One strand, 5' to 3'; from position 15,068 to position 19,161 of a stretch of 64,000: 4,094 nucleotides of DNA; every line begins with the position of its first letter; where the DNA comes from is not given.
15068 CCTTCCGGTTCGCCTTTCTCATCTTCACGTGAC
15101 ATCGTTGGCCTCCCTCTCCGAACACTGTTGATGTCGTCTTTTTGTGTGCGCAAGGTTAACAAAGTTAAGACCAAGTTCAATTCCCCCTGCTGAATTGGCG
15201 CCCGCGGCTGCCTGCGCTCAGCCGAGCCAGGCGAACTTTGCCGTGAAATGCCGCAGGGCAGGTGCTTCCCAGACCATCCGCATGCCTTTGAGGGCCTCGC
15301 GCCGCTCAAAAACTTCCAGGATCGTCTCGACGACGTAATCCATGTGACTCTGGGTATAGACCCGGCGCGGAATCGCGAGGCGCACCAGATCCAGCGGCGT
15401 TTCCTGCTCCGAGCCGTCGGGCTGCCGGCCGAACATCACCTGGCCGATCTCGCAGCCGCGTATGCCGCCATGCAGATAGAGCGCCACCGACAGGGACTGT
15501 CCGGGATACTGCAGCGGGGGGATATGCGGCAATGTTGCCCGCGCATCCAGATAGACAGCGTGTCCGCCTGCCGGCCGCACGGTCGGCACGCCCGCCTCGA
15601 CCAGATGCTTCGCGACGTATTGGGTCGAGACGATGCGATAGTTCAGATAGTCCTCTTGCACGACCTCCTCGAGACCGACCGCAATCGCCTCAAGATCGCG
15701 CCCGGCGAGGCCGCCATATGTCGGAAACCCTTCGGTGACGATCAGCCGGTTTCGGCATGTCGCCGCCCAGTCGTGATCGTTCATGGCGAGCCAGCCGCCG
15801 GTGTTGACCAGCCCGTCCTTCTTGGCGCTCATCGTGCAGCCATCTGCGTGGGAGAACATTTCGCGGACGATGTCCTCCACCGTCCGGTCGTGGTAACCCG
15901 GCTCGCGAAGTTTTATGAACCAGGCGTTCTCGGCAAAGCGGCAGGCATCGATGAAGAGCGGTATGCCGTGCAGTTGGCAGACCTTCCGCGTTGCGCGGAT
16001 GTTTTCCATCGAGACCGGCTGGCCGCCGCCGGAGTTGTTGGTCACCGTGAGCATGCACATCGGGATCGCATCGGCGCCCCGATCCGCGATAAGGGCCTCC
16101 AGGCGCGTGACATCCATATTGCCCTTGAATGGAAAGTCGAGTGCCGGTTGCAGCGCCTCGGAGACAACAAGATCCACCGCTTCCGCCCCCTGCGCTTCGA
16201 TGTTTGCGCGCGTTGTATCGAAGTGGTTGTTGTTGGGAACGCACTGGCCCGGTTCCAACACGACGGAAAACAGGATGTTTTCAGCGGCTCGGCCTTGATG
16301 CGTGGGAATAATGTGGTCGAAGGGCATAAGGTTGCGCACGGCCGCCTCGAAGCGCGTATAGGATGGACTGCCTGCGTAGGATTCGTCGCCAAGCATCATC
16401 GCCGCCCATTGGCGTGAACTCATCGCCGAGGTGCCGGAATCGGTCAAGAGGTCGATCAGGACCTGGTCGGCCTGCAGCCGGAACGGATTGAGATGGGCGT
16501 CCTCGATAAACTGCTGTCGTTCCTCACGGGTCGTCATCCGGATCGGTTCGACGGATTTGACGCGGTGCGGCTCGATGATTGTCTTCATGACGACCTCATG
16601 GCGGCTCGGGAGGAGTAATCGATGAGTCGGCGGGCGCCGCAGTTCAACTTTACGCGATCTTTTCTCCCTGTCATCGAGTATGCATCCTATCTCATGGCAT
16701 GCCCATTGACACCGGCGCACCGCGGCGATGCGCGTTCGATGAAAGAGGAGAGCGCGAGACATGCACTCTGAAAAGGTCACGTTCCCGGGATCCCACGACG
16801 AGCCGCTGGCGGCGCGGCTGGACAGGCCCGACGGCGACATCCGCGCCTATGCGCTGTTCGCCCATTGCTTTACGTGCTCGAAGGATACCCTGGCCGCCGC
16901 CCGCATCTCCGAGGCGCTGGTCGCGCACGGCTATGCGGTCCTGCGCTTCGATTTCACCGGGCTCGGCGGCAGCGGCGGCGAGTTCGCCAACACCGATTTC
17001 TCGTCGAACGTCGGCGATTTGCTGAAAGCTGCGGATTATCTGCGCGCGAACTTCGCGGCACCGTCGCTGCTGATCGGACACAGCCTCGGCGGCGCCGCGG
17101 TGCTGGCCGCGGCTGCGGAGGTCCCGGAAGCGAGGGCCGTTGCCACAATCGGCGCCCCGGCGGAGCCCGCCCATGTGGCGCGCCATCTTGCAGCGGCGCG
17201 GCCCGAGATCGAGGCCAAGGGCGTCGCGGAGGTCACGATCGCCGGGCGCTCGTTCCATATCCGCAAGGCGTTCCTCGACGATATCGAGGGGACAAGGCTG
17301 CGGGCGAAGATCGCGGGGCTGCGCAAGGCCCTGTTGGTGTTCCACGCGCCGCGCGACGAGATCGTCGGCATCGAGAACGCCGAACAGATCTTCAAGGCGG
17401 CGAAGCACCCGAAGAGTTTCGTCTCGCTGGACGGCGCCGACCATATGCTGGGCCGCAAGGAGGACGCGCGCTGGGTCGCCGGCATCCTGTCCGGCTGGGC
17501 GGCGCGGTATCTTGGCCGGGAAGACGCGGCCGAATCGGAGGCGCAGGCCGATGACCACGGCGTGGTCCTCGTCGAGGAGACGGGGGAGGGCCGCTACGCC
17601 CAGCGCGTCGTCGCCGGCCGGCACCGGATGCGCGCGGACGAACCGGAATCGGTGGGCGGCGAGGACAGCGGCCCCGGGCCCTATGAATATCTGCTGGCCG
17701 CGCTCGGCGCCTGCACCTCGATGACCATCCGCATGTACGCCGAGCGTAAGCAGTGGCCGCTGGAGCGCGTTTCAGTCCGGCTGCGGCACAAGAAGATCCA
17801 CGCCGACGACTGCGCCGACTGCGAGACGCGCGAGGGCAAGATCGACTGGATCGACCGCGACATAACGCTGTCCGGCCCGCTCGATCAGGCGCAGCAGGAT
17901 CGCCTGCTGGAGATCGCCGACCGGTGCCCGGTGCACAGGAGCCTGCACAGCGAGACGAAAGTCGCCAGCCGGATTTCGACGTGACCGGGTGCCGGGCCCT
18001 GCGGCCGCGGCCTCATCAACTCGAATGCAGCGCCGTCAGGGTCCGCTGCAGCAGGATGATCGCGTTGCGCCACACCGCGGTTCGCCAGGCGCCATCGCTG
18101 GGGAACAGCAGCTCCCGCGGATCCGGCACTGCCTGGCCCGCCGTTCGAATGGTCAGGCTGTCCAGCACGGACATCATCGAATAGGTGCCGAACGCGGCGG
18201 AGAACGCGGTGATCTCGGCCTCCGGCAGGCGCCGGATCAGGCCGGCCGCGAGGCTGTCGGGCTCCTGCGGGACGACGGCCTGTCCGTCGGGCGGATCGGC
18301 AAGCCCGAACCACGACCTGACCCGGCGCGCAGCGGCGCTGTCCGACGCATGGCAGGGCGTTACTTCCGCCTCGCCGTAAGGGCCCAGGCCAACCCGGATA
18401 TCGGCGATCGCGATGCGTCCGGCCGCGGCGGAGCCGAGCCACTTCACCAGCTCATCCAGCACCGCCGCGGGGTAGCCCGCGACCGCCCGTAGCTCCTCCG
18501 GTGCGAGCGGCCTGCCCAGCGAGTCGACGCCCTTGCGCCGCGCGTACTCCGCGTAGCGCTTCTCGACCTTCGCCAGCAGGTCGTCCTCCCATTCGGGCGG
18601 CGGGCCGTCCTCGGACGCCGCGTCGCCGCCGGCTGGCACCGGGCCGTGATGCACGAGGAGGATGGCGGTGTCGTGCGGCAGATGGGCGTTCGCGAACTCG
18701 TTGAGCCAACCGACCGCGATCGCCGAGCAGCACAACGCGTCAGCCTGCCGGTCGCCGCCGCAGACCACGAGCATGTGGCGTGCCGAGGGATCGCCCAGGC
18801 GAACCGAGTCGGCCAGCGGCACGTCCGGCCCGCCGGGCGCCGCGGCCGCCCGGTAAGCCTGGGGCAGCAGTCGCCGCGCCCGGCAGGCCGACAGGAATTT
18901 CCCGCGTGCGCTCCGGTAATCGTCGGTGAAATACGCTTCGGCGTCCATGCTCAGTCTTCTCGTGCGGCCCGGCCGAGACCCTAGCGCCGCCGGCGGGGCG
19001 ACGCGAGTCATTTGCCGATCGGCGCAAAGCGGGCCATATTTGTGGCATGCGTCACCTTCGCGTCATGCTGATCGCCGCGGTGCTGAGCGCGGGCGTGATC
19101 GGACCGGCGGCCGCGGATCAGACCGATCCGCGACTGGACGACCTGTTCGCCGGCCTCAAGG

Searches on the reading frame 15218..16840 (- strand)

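Call 73: search_protein_families(library=pfam, proteins=[window:15218-16840:-], max_evalue=0.00001)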
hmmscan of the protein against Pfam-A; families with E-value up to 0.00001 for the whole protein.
window:15218-16840:- (540 aa): 1 family
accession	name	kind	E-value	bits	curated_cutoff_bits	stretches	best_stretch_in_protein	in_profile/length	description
PF01212.27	Beta_elim_lyase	-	1.7e-80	270.8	27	1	130-505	1-287/288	Beta-eliminating lyase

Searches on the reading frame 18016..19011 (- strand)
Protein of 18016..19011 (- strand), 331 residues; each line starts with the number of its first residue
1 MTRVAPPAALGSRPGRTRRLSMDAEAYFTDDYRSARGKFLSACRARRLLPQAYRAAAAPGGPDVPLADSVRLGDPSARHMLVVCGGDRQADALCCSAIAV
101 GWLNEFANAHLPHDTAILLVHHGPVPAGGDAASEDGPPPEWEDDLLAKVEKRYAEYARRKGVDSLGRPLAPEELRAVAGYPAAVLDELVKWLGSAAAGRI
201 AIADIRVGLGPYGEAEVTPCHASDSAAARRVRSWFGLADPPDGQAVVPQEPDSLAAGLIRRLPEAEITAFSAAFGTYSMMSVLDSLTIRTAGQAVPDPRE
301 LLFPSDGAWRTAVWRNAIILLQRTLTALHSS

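Call 73: search_protein_families(library=pfam, proteins=[window:18016-19011:-], max_evalue=0.00001)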
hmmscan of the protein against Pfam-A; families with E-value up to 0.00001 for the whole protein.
window:18016-19011:- (331 aa): 1 family
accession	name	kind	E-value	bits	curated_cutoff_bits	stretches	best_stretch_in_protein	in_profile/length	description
PF10994.13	DUF2817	-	6.8e-19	69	23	2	28-121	1-94/341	Protein of unknown function (DUF2817)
